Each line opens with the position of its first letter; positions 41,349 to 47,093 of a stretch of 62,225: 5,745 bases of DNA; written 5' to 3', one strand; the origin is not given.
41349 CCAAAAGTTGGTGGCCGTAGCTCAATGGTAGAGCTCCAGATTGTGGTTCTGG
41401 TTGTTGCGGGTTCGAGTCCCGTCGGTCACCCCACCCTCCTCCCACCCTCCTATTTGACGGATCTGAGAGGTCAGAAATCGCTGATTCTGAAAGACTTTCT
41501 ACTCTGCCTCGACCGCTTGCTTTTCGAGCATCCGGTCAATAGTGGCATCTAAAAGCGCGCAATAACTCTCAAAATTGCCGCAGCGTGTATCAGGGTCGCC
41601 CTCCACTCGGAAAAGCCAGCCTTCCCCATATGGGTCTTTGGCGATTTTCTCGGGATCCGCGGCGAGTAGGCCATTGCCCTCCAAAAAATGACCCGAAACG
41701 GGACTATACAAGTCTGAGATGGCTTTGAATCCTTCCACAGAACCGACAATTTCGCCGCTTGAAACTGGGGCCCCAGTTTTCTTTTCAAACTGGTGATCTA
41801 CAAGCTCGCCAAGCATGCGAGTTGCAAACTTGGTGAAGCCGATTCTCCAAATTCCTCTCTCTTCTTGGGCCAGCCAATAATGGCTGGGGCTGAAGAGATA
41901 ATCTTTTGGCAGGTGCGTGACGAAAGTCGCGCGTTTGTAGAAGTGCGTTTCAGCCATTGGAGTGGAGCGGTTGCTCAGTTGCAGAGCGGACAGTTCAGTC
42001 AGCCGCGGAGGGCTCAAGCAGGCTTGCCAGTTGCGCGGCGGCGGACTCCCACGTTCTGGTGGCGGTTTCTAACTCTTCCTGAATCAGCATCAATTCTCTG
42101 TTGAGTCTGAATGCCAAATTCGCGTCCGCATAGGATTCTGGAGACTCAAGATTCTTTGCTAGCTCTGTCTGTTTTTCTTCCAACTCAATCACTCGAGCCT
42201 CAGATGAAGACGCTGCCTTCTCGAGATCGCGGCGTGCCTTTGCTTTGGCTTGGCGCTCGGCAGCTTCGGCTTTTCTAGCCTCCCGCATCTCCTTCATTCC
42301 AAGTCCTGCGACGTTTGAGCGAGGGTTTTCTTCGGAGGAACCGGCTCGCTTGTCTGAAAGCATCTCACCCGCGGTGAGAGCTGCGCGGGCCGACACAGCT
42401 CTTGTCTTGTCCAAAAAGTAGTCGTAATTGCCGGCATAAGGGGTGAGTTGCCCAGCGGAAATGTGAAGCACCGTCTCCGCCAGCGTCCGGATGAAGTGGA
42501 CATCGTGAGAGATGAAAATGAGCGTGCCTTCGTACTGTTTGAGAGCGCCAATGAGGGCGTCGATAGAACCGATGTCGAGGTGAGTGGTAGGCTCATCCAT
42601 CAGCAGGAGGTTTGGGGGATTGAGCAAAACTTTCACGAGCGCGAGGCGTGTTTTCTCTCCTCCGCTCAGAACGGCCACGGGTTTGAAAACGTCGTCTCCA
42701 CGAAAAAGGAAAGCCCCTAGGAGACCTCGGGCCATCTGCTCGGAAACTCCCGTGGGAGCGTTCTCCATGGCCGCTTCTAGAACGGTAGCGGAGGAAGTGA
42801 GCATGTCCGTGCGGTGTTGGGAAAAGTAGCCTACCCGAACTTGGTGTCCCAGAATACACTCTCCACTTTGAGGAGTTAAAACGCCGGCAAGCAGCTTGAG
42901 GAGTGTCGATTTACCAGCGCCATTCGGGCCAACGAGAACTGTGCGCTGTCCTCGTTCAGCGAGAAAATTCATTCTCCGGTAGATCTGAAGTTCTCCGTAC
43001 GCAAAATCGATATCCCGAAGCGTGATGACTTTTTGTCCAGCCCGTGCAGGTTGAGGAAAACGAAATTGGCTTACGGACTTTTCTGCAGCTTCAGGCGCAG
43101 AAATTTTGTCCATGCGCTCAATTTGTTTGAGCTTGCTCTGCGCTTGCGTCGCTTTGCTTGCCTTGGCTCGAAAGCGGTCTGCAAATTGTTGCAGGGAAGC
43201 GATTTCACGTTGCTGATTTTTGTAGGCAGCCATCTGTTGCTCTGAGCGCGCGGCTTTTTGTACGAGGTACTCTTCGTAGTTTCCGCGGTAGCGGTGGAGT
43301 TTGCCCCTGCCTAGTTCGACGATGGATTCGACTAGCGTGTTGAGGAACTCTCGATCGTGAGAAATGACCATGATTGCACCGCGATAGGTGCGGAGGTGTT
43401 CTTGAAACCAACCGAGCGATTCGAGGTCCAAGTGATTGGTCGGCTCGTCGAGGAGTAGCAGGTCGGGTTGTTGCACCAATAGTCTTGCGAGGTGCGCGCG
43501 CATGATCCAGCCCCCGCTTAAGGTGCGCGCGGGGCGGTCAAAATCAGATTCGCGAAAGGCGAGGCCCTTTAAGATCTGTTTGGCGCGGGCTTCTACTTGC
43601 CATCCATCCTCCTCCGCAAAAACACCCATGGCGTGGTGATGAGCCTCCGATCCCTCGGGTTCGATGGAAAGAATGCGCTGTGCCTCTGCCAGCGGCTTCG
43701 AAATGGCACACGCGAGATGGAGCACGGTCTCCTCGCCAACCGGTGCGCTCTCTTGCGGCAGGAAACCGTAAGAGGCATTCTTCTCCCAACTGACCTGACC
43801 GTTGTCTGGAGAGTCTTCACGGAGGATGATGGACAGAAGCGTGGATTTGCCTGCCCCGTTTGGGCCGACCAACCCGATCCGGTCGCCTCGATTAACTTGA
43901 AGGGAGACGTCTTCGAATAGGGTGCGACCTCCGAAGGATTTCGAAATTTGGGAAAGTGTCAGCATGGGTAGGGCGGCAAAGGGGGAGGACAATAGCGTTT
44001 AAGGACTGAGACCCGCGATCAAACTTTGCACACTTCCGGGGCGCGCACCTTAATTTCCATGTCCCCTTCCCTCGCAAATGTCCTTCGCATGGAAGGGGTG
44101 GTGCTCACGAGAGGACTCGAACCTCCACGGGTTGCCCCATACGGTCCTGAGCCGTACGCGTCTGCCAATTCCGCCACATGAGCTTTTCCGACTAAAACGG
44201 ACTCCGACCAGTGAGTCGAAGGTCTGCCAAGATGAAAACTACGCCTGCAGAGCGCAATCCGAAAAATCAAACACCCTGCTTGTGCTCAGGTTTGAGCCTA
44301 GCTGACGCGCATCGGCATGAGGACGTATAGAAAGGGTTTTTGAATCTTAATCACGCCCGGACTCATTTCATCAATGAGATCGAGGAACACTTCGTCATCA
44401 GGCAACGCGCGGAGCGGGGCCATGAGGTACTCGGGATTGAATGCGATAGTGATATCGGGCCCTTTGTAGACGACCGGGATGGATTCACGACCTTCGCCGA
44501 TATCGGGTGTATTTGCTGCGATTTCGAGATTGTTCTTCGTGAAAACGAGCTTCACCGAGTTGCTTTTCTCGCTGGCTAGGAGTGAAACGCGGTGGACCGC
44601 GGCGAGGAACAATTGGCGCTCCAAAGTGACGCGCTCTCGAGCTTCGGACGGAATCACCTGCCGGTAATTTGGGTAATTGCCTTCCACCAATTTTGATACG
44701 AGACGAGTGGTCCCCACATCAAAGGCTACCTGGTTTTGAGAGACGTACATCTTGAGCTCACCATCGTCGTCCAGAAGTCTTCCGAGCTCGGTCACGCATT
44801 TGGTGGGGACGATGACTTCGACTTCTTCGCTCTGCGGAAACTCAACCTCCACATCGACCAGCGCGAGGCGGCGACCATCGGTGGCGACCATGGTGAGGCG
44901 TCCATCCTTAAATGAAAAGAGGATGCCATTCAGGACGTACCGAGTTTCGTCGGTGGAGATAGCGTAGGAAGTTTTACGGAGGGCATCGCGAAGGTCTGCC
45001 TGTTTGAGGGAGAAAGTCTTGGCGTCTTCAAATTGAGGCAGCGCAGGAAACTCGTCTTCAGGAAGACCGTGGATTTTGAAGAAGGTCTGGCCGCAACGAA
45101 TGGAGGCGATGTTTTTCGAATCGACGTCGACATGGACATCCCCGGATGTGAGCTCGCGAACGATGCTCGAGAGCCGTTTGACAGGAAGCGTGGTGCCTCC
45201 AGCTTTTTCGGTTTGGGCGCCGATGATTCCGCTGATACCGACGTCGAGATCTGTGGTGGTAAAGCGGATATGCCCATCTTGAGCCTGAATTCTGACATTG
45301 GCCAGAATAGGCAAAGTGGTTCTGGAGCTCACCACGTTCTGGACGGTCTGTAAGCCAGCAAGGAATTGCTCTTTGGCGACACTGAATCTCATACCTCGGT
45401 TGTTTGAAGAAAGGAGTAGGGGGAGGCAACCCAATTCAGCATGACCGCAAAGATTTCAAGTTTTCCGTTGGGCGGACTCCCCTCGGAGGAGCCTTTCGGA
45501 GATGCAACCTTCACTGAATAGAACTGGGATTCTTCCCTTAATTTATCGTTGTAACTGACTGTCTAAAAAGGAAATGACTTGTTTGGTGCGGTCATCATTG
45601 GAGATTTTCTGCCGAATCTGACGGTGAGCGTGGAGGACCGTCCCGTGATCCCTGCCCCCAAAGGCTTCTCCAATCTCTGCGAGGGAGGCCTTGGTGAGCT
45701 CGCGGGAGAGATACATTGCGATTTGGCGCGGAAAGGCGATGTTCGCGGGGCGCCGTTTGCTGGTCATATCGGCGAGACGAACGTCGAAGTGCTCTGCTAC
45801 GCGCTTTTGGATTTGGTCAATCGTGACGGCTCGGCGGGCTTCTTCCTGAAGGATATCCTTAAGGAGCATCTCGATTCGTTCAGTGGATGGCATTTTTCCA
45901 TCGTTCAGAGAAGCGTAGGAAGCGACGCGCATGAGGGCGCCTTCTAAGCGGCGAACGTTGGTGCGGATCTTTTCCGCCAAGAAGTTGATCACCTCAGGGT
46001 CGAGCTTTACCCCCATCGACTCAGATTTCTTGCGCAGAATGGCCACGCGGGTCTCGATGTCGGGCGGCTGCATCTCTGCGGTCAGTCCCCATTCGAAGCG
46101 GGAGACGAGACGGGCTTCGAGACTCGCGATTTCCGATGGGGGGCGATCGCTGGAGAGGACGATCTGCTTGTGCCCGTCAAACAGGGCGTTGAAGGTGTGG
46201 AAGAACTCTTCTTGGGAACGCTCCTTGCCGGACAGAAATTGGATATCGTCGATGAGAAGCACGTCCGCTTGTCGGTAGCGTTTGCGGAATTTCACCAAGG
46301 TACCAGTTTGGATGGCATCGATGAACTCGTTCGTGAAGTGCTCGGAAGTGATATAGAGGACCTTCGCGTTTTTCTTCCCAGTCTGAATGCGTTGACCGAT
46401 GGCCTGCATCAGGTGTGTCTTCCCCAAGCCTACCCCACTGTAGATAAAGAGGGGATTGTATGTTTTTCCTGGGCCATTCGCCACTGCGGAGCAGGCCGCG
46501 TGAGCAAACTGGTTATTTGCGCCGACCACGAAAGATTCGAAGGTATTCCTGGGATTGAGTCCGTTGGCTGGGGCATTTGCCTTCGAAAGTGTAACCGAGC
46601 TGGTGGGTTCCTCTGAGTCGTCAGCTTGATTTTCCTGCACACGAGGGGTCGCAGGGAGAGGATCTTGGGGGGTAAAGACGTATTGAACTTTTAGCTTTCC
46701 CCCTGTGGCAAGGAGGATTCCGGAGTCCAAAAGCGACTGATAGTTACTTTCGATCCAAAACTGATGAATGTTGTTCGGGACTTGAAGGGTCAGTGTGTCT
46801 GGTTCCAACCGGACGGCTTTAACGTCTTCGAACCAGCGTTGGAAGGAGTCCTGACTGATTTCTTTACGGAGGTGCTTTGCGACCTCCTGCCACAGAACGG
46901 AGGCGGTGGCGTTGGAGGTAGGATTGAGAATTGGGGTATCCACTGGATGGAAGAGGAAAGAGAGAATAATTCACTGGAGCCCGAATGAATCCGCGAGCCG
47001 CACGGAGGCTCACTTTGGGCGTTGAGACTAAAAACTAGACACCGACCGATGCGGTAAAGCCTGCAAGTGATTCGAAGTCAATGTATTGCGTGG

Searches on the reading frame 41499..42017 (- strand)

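Call 10: search_protein_families(library=pfam, proteins=[window:41499-42017:-], max_evalue=0.001)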
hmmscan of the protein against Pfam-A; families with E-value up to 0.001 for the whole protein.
window:41499-42017:- (172 aa): 1 family
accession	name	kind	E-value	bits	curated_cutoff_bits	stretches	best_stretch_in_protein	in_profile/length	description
PF01597.25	GCV_H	-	1.6e-23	83.3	22.2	1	42-140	3-100/122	Glycine cleavage H-protein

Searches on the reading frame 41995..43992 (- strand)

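Call 10: search_protein_families(library=pfam, proteins=[window:41995-43992:-], max_evalue=0.001)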
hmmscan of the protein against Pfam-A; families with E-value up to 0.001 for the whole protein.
window:41995-43992:- (665 aa): 20 families
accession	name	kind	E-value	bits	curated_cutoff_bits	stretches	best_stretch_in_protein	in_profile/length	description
PF00005.33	ABC_tran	-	1.7e-53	181.3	25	2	27-186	2-137/137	ABC transporter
PF12848.13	ABC_tran_Xtn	-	1.8e-30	105.3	25.9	1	225-306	1-82/85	ABC transporter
PF13304.12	AAA_21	-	1.2e-20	75.2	27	2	351-371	2-22/304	AAA domain, putative AbiEii toxin, Type IV TA system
PF13555.12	AAA_29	-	9e-11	41.8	27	1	346-376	21-50/61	P-loop containing region of AAA domain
PF02463.25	SMC_N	-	9.9e-11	41.9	40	0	349-375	25-51/220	RecF/RecN/SMC N terminal domain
PF13476.12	AAA_23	-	1.3e-07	32.9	27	1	350-376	21-47/201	AAA domain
PF13191.12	AAA_16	-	6.6e-07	30.4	32.6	0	348-451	24-117/167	AAA ATPase domain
PF03193.22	RsgA_GTPase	-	6.7e-07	29.7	30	0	348-372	106-130/174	RsgA GTPase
PF13175.12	AAA_15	-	1.2e-06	28.9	32.1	0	351-372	26-47/374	AAA ATPase domain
PF13604.12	AAA_30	-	7.7e-06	26.2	27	0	342-383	12-47/191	AAA domain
PF13401.12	AAA_22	-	1.5e-05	25.7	27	0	351-375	8-32/130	AAA domain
PF13481.12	AAA_25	-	3.3e-05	24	27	0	346-391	31-79/195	AAA domain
PF00006.31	ATP-synt_ab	-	0.00011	22.3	29.5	0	28-60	6-38/213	ATP synthase alpha/beta family, nucleotide-binding domain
PF03215.21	Rad17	-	0.00017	22.1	23.8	0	342-393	38-90/186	Rad17 P-loop domain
PF01926.29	MMR_HSR1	-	0.0002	21.9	21.9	0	38-59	1-22/113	50S ribosome-binding GTPase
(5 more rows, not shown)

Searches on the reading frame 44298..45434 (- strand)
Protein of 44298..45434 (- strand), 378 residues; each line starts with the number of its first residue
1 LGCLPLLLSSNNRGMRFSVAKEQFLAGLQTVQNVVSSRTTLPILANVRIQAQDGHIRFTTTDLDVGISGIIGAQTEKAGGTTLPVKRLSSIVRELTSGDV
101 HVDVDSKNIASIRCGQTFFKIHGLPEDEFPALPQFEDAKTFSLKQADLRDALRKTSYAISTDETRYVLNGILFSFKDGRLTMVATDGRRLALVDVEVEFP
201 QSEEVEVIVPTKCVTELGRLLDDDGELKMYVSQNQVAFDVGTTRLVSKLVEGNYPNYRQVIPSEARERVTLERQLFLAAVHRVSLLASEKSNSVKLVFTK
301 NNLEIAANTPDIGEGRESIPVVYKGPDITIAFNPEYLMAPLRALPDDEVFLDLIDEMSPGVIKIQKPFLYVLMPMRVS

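Call 10: search_protein_families(library=pfam, proteins=[window:44298-45434:-], max_evalue=0.001)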
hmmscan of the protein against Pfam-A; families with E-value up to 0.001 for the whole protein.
window:44298-45434:- (378 aa): 3 families
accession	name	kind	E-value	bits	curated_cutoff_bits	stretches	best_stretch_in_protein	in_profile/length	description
PF00712.24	DNA_pol3_beta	-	6.3e-39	133.3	24.4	2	15-133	1-120/120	DNA polymerase III beta subunit, N-terminal domain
PF02767.21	DNA_pol3_beta_2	-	1.1e-34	119.6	27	1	143-256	2-116/116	DNA polymerase III beta subunit, central domain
PF02768.20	DNA_pol3_beta_3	-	3e-27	95.3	27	1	258-376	1-121/121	DNA polymerase III beta subunit, C-terminal domain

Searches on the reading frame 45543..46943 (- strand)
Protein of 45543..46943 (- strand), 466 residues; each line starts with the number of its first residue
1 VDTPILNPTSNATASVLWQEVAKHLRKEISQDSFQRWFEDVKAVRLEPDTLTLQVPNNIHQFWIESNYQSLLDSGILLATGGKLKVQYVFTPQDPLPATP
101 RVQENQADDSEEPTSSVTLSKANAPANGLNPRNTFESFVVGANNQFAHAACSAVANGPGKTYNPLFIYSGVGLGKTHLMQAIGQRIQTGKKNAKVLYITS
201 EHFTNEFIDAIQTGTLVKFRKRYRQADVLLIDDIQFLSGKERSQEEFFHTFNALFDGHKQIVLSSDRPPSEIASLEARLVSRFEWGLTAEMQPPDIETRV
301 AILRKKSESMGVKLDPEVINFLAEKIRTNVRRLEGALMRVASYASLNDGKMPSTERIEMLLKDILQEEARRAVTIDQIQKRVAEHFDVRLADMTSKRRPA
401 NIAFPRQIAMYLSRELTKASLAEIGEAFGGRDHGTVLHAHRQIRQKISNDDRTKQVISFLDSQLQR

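Call 11: search_protein_families(library=pfam, proteins=[window:45543-46943:-], max_evalue=0.001)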
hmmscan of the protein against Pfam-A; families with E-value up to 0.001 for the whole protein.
window:45543-46943:- (466 aa): 6 families
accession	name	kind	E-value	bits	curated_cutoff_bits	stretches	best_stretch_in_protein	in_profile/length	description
PF00308.24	Bac_DnaA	-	4.3e-72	242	23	1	129-289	1-161/162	Bacterial DnaA ATPAse domain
PF08299.17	Bac_DnaA_C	-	1.5e-29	102.3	31.5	1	375-443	1-69/69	Bacterial dnaA protein helix-turn-helix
PF11638.13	DnaA_N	-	1.1e-14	54.3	24.6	1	17-73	3-60/65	DnaA N-terminal domain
PF01695.23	IstB_IS21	-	2.7e-09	37.3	24.1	1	168-268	98-195/238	IstB-like ATP binding protein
PF00004.35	AAA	-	4.5e-05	24.3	21.2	1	168-267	4-110/131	ATPase family associated with various cellular activities (AAA)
PF13173.12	AAA_14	-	7.5e-05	23.2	27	0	173-249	13-86/129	AAA domain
